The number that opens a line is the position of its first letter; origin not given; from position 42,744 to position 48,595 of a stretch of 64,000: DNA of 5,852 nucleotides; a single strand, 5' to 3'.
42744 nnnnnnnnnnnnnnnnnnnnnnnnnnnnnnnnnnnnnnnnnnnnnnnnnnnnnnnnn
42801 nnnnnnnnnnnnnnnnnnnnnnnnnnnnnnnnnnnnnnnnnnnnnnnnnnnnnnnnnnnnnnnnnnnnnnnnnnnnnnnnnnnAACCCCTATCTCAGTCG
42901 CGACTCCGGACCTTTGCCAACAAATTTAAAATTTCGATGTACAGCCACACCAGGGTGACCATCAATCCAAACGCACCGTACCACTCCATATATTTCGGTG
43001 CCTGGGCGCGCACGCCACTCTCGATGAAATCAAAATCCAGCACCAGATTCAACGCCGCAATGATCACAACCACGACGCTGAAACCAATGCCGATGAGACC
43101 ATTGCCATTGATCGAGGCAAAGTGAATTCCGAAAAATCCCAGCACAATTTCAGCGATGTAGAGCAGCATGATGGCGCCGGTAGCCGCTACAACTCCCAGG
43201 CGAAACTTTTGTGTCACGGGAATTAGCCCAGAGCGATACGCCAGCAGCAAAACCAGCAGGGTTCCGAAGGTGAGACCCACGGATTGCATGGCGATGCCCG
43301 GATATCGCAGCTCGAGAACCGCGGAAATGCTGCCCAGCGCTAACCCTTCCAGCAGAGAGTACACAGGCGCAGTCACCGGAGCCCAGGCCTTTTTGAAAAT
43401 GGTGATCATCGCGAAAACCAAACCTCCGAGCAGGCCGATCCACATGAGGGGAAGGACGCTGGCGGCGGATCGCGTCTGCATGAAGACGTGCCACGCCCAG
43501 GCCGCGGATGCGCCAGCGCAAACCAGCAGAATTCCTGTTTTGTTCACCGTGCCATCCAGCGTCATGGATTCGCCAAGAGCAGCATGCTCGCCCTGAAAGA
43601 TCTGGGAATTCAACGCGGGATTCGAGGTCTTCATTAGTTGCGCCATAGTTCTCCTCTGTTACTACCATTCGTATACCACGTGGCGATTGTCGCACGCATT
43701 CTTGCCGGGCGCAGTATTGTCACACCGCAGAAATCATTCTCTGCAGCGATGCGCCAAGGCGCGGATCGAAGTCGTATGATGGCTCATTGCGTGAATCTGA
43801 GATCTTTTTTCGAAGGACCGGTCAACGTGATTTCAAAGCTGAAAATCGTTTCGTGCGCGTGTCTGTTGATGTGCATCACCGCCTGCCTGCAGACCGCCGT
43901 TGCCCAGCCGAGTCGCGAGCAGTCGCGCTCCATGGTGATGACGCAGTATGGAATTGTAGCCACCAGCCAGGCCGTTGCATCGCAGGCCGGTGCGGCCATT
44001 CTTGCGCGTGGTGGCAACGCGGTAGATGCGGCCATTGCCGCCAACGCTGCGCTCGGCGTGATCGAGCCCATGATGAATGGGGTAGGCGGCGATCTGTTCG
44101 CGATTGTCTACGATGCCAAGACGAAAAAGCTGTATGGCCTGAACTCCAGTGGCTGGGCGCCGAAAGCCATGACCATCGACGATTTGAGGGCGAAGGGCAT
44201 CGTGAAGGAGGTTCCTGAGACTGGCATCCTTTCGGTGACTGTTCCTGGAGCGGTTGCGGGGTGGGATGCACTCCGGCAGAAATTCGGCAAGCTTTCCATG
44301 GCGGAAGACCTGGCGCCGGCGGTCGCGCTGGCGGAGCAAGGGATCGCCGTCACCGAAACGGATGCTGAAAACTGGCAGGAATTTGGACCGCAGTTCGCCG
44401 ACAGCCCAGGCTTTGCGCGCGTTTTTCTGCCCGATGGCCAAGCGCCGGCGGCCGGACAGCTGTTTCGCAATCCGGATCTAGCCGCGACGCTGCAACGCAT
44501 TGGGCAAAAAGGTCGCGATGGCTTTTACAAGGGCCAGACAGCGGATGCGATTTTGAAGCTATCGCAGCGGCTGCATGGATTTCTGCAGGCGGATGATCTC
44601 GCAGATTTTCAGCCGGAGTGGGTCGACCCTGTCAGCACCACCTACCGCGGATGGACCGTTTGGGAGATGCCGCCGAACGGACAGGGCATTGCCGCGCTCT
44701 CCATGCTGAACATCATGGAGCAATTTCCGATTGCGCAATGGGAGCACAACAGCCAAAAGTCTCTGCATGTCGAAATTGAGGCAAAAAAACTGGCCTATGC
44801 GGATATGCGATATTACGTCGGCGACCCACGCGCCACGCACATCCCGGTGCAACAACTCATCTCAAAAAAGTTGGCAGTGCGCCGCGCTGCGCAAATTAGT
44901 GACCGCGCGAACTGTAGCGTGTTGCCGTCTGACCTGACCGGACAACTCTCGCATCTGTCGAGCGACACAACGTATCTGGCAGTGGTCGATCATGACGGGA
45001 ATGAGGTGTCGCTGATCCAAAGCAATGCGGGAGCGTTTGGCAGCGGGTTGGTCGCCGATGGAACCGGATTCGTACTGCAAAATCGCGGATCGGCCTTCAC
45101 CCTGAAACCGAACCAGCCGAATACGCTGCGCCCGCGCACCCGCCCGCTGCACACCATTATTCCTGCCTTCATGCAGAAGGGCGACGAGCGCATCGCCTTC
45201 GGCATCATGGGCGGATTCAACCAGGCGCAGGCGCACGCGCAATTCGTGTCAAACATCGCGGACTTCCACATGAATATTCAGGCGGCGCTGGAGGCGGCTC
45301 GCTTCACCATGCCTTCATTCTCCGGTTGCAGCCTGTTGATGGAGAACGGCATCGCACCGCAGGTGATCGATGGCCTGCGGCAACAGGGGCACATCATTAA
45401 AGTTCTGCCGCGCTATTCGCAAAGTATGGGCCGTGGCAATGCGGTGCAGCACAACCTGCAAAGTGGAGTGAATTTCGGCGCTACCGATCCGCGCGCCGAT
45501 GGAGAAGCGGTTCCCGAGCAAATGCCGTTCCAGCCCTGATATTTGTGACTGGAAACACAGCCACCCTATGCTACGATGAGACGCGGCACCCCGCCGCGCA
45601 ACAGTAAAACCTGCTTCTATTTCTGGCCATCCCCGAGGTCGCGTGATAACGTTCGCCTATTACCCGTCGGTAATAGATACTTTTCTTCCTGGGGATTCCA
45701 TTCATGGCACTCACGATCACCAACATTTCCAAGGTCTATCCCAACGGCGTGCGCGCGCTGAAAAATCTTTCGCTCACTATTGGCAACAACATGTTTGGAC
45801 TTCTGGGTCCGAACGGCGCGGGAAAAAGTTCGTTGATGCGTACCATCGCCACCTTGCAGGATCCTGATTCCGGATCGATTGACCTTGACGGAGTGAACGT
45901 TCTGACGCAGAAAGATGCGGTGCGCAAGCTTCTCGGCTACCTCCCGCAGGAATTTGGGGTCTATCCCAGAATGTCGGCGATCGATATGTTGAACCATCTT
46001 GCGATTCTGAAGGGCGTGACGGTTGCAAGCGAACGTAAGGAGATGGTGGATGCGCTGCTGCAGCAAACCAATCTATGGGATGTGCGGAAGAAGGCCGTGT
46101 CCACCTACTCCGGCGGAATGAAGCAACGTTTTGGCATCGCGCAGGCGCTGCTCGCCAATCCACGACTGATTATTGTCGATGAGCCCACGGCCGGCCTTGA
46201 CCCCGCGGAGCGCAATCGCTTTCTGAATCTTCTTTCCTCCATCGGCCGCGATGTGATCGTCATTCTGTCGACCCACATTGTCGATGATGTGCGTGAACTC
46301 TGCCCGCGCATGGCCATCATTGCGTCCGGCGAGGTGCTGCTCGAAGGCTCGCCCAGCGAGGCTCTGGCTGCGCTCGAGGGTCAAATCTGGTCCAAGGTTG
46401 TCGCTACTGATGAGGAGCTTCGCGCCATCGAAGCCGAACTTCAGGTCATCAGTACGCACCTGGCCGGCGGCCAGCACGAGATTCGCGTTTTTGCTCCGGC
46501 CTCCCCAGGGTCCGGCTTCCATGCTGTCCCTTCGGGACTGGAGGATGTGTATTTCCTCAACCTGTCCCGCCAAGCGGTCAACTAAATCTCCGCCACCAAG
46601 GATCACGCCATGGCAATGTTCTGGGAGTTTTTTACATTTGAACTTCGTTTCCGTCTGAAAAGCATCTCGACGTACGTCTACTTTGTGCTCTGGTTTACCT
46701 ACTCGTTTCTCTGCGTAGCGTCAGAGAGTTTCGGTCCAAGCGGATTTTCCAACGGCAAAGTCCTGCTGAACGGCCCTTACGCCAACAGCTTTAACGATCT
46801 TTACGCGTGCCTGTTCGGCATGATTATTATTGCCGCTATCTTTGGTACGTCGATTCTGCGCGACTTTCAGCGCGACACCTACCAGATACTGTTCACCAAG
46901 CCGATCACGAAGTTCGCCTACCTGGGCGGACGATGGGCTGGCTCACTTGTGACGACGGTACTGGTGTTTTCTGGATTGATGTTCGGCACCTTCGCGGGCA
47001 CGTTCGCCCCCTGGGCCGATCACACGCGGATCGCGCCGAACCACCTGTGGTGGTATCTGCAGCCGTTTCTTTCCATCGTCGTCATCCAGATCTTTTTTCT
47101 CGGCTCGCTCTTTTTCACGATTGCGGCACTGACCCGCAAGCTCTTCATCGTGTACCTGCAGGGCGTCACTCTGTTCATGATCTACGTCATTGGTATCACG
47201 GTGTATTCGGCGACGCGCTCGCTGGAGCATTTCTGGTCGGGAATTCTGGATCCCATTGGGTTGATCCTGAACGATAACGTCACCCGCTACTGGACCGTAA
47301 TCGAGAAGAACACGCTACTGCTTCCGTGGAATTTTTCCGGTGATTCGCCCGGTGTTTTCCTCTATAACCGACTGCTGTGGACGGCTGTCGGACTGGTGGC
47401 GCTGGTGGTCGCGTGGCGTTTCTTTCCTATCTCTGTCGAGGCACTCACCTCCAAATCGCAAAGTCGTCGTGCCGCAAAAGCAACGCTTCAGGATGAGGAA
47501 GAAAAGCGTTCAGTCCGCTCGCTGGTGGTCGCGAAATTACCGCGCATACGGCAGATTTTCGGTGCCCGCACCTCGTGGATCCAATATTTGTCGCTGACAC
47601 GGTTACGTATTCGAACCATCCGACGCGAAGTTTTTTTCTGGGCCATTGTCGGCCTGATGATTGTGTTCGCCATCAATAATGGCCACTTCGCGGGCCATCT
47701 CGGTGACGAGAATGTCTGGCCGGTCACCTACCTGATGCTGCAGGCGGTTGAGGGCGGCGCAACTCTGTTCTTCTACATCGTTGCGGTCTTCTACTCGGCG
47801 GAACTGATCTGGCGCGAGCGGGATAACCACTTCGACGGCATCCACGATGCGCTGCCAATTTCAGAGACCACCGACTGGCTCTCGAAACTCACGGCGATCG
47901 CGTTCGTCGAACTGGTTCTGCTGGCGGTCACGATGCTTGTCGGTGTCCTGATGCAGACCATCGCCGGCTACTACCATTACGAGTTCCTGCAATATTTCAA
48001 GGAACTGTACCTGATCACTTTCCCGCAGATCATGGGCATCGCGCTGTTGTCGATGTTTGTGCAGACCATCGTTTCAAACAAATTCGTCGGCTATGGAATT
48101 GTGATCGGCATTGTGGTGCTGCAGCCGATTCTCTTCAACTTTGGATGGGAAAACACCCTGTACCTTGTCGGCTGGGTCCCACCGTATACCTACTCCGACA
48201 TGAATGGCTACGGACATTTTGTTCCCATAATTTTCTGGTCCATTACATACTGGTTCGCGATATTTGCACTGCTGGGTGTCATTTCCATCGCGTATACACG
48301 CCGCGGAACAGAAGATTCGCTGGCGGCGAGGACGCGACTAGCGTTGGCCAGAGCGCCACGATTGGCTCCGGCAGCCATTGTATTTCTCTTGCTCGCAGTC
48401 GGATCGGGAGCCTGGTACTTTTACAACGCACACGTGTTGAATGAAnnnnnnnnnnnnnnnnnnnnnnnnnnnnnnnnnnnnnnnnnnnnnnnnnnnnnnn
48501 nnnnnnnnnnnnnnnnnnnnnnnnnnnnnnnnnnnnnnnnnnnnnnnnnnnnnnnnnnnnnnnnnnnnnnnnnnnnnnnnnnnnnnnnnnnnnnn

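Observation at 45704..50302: ABC ATPase plus a 1230-aa ABC-2 permease fused to an M1 zinc-peptidase domain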

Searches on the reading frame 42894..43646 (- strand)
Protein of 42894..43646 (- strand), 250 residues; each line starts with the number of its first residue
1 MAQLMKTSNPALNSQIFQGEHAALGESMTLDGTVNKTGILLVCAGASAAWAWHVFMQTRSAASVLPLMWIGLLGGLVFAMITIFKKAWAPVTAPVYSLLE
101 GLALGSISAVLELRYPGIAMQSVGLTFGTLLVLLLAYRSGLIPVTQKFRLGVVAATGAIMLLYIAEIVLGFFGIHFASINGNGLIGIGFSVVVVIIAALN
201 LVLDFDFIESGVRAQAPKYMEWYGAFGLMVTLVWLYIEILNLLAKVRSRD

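Call 7: search_protein_families(library=pfam, proteins=[window:42894-43646:-], max_evalue=0.01)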
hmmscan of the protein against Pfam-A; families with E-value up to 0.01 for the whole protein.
window:42894-43646:- (250 aa): 1 family
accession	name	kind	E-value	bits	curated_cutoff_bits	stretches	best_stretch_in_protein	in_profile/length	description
PF12811.12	BaxI_1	-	1.6e-78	263.9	26.2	1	9-247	1-232/233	Bax inhibitor 1 like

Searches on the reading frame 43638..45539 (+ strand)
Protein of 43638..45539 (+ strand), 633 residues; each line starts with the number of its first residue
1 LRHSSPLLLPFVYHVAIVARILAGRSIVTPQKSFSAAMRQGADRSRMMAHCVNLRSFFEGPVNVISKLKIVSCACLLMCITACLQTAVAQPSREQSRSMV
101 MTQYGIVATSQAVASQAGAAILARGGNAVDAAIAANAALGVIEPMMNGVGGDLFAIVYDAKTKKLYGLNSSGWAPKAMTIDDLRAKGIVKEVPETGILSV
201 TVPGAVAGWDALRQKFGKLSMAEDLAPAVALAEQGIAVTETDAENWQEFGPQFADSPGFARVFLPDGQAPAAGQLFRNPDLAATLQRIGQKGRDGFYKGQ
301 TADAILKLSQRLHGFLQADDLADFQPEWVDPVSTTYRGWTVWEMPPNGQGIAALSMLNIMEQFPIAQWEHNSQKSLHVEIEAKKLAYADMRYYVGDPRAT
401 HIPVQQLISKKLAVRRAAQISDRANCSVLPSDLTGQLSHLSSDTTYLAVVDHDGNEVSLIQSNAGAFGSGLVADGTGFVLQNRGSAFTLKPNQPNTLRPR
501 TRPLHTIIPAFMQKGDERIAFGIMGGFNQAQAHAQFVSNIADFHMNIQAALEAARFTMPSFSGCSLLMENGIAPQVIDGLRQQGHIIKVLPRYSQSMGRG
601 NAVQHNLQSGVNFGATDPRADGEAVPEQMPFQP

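Call 7: search_protein_families(library=pfam, proteins=[window:43638-45539:+], max_evalue=0.01)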
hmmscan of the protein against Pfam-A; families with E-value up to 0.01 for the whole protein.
window:43638-45539:+ (633 aa): 1 family
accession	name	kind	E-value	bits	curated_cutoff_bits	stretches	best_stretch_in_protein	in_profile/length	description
PF01019.26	G_glu_transpept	-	6.7e-146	487.5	27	1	120-622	2-512/512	Gamma-glutamyltranspeptidase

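Call 8: search_protein_families(library=ncbifam, proteins=[window:43638-45539:+], max_evalue=0.01)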
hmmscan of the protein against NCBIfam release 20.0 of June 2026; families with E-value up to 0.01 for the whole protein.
window:43638-45539:+ (633 aa): 2 families
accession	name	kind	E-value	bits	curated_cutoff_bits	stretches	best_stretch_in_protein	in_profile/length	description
TIGR00066.1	g_glut_trans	equivalog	3.9e-115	385.3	357.85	1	105-619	1-518/518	gamma-glutamyltransferase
NF007187.0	PRK09615.1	equivalog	1.6e-76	257.8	990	1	70-620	15-573/581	gamma-glutamyltransferase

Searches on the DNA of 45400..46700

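Call 76: search_rna_families(source=window, start=45400, end=46700, threshold=evalue, max_evalue=1)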
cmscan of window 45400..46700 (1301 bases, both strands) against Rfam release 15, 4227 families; matches with E-value up to 1: 1.
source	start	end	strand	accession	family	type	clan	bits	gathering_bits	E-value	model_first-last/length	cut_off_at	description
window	46406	46469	+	RF01310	sR7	Gene; snRNA; snoRNA; CD-box;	-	16.3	37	0.69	1-57/57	no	Small nucleolar RNA sR7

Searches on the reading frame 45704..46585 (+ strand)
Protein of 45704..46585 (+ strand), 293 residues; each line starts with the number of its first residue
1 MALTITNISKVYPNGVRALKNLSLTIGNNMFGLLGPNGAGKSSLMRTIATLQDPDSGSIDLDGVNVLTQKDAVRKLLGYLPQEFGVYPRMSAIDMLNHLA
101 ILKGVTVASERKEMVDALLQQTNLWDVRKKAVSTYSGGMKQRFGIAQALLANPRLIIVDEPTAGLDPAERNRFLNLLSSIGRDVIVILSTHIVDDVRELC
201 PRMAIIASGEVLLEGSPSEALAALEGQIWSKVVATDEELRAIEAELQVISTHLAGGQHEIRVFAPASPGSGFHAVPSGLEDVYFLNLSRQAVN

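Call 7: search_protein_families(library=pfam, proteins=[window:45704-46585:+], max_evalue=0.01)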
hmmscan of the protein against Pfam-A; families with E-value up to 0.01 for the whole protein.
window:45704-46585:+ (293 aa): 9 families
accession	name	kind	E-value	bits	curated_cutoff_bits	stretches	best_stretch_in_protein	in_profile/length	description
PF00005.33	ABC_tran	-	1.1e-30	107.4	25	1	19-163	1-137/137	ABC transporter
PF13304.12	AAA_21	-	2.7e-13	51.1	27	2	135-191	238-298/304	AAA domain, putative AbiEii toxin, Type IV TA system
PF02463.25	SMC_N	-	3.6e-05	23.7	40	1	9-48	3-44/220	RecF/RecN/SMC N terminal domain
PF13175.12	AAA_15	-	0.00015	21.9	32.1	0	8-55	3-50/374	AAA ATPase domain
PF13476.12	AAA_23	-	0.00024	22.2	27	1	14-48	5-39/201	AAA domain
PF13671.12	AAA_33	-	0.0019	19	27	0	33-189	4-105/143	AAA domain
PF00004.35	AAA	-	0.0057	17.5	21.2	0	33-123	3-93/131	ATPase family associated with various cellular activities (AAA)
PF13191.12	AAA_16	-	0.0075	17.2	32.6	0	32-180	28-123/167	AAA ATPase domain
PF20703.3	nSTAND1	-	0.0098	16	27.1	0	29-188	34-157/379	Novel STAND NTPase 1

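Call 8: search_protein_families(library=ncbifam, proteins=[window:45704-46585:+], max_evalue=0.01)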
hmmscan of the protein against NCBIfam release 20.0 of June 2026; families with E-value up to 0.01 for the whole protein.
window:45704-46585:+ (293 aa): 195 families (the best 25 are shown)
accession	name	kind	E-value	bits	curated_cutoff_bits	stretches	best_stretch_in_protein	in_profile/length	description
TIGR01188.1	drrA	subfamily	7.4e-51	173.2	312.45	1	11-246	2-237/302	daunorubicin resistance ABC transporter, ATP-binding protein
TIGR03522.1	GldA_ABC_ATP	equivalog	6.4e-49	167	402.6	1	1-242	1-241/301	gliding motility-associated ABC transporter ATP-binding subunit GldA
TIGR03740.1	galliderm_ABC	subfamily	3.9e-41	141.2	309.75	1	3-217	1-208/223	lantibiotic protection ABC transporter ATP-binding subunit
TIGR02315.1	ABC_phnC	equivalog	5.2e-40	137.4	266.1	1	3-221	2-234/243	phosphonate ABC transporter ATP-binding protein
NF033858.1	ABC2_perm_RbbA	equivalog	5.7e-39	133.7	1050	1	4-222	3-226/909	ribosome-associated ATPase/putative transporter RbbA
NF010059.0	PRK13536.1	equivalog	1.1e-37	129.6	549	1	1-221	42-262/342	nodulation factor ABC transporter ATP-binding protein NodI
TIGR04406.1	LPS_export_lptB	equivalog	4e-37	127.8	240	1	3-222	2-224/239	LPS export ABC transporter ATP-binding protein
NF010060.0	PRK13537.1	equivalog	8.3e-37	126.7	521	1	3-225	16-238/314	nodulation factor ABC transporter ATP-binding protein NodI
TIGR03864.1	PQQ_ABC_ATP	hypoth_equivalog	7.1e-36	123.8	302.25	1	2-226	1-225/236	ABC transporter, ATP-binding subunit, PQQ-dependent alcohol dehydrogenase system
TIGR01288.1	nodI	equivalog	8.2e-36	123.5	424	1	1-233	3-232/303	nodulation factor ABC transporter ATP-binding protein NodI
TIGR02314.1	ABC_MetN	equivalog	1.4e-32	113.1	499.7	1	4-233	3-241/343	methionine ABC transporter ATP-binding protein MetN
NF008144.0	PRK10895.1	equivalog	1.8e-32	112.7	381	1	3-222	4-226/241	LPS export ABC transporter ATP-binding protein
TIGR01186.1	proV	subfamily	2.7e-32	112.3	326.6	1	17-223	7-220/363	betaine/proline/choline family ABC transporter ATP-binding protein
NF040840.2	tungstate_WtpC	equivalog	1.5e-31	110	440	1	4-235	3-233/347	tungstate ABC transporter ATP-binding protein WtpC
TIGR02673.1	FtsE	equivalog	1.7e-31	109.5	264.85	1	4-207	3-211/214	cell division ATP-binding protein FtsE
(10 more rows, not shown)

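Call 46: search_protein_families(library=padloc, proteins=[window:45704-46585:+], max_evalue=0.01)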
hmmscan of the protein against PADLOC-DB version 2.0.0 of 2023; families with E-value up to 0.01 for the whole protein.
window:45704-46585:+ (293 aa): 45 families (the best 25 are shown)
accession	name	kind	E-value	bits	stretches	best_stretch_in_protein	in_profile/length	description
PDLC04135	mad3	-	8.4e-28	96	2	127-205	256-336/374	mads_3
PDLC02980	AriA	-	4e-12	44.7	2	135-191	238-298/304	-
PDLC04175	HEC-01A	-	4e-09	34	2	152-200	268-316/363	-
PDLC03878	NsnB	-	8.6e-08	30.3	2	16-64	10-60/345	-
PDLC04140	mad8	-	8.7e-08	30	1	17-188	15-231/314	mads_8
PDLC00075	GajA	-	1.5e-07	28.4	1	127-202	241-316/536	AAA ATPase domain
PDLC04178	HEC-01A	-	1.4e-06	25.6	1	7-59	8-59/399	-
PDLC02914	ATPase-Toprim_I-B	-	2.8e-06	24.8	0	21-55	15-52/443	-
PDLC02979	AriA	-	8.8e-06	23.7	1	17-53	12-48/373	-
PDLC04149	HEC-04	-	8.9e-06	22.5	0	154-263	233-345/494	-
PDLC02335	AbiLi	-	2.3e-05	21.6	0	30-52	78-100/326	AbiLi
PDLC00289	PtuA1|PtuA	-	3.1e-05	21.2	1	137-191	230-287/404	AAA ATPase domain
PDLC02915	ATPase-Toprim_I-B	-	9.9e-05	19.3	0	155-191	258-294/623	-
PDLC04168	GajA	-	0.0001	19.1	0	144-199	268-325/570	-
PDLC04176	HEC-01A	-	0.00013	19.5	0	8-49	3-44/371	-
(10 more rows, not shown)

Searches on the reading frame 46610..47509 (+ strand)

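Call 20: search_protein_families(library=pfam, proteins=[window:46610-47509:+], max_evalue=10)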
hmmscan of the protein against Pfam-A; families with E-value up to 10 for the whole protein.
window:46610-47509:+ (300 aa): 3 families
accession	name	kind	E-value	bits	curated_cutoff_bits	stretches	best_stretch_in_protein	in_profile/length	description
PF12679.13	ABC2_membrane_2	-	0.00021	21.1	27.2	1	56-196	65-202/283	ABC-2 family transporter protein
PF12698.13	ABC2_membrane_3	-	0.005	16.4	31.6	1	64-202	163-291/347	ABC-2 family transporter protein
PF08229.16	SHR3_chaperone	-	0.16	11.4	25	1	146-201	51-105/188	ER membrane protein SH3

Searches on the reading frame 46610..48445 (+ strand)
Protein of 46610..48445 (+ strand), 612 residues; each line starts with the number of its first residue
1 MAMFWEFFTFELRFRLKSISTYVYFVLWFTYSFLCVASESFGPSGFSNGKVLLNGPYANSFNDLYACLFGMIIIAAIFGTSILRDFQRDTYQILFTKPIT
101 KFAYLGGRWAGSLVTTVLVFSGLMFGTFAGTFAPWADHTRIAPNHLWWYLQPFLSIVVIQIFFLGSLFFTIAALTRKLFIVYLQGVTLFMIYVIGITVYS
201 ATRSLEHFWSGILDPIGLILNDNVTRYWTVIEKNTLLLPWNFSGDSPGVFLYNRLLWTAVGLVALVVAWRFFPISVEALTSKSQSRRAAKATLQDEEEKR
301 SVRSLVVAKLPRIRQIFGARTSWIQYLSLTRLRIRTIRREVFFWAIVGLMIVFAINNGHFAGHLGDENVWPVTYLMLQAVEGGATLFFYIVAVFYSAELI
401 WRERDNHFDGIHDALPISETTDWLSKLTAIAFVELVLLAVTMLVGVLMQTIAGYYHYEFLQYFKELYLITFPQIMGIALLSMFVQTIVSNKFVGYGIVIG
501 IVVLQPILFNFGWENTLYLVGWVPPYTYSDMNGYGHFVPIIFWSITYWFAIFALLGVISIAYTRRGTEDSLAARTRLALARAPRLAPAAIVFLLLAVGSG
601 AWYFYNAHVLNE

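Call 67: predict_structure(alignment_id=A3)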
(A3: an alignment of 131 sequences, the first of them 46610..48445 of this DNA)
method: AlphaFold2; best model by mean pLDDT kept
length: 612 residues; sequences in the alignment: 131
mean_pLDDT: 89.8   pTM: 0.85
mean pLDDT of the five models: 89.8, 89.5, 88.5, 88.0, 87.5
residues with pLDDT >= 90: 410; 70-90: 168; 50-70: 29; < 50: 5
segments of 3 or more residues with pLDDT < 50: 304-306
pLDDT, mean of each block of 10 residues (from residue 1): 93 95 96 91 76 94 93 94 90 84 96 98 97 93 95 97 98 92 90 86 72 90 89 92 71 95 97 78 75 75 51 74 94 96 93 91 81 93 92 95 83 83 96 98 97 96 96 97 94 91 88 87 91 91 96 97 83 91 96 97 91 73
secondary structure, 60 per line:
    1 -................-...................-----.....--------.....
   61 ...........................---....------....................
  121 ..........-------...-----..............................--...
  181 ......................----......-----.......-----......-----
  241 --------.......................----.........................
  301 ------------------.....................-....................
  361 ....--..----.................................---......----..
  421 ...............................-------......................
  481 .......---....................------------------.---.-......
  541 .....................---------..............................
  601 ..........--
elements in order: H2-17 H19-37 H43-47 H56-87 H91-94 H101-130 H146-175 H178-202 H207-212 H218-224 H230-235 H249-271 H276-300 H319-339 H341-362 H373-405 H409-414 H419-451 H459-487 H491-510 H535-561 H571-610

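Call 69: fold_search(model_id=the predicted structure, library=pdb)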
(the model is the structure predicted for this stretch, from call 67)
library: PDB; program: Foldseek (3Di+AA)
matches with E <= 10: 181; with E <= 0.001: 0
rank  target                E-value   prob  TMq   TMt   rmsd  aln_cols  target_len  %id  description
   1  7znq_Y                2.5e-03  1.00  0.32  0.67   5.8       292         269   13  ABC transporter complex NosDFYL in GDN (released 2022-08-03)
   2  8k1o_A                3.6e-03  1.00  0.51  0.59   9.8       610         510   13  mycobacterial efflux pump, AMPPNP bound state (released 2024-07-17)
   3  8k1n_C                6.5e-03  1.00  0.46  0.52  11.0       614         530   13  mycobacterial efflux pump, substrate-bound state (released 2024-07-17)
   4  7qba_E                6.8e-03  1.00  0.34  0.74   4.5       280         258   15  CryoEM structure of the ABC transporter NosDFY complexed with nitrous oxide reductase NosZ (released 2022-08-03)
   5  8k1m_B                6.8e-03  1.00  0.45  0.50  11.6       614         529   13  mycobacterial efflux pump, apo state (released 2024-07-17)
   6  8k1p_A                7.3e-03  1.00  0.54  0.63   8.0       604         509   12  mycobacterial efflux pump, ADP+vanadate bound state (released 2024-07-17)
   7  7znq_y                8.7e-03  1.00  0.32  0.69   5.0       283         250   14  ABC transporter complex NosDFYL in GDN (released 2022-08-03)
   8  7o0y_D                9.4e-03  1.00  0.32  0.67   5.7       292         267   14  ABC transporter NosDFY, nucleotide-free in GDN (released 2022-04-13)
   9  7o0z_D                1.3e-02  1.00  0.32  0.67   5.6       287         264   14  ABC transporter NosFY, nucleotide-free in GDN (released 2022-11-02)
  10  7qba_D                2.2e-02  1.00  0.33  0.66   5.9       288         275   15  CryoEM structure of the ABC transporter NosDFY complexed with nitrous oxide reductase NosZ (released 2022-08-03)
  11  7o0y_E                3.3e-02  1.00  0.32  0.71   4.8       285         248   13  ABC transporter NosDFY, nucleotide-free in GDN (released 2022-04-13)
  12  7o12_E                4.8e-02  1.00  0.28  0.62  12.4       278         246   15  ABC transporter NosDFY, AMPPNP-bound in GDN (released 2022-04-13)
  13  7o0z_E                6.2e-02  1.00  0.33  0.70   5.6       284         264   14  ABC transporter NosFY, nucleotide-free in GDN (released 2022-11-02)
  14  6xjh_A                7.1e-02  1.00  0.29  0.62   6.4       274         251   14  PmtCD ABC exporter without the basket domain at C2 symmetry (released 2020-10-14)
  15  8i3b_A                8.3e-02  1.00  0.29  0.32   6.8       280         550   11  Cryo-EM structure of abscisic acid transporter AtABCG25 in nanodisc (released 2023-09-13)
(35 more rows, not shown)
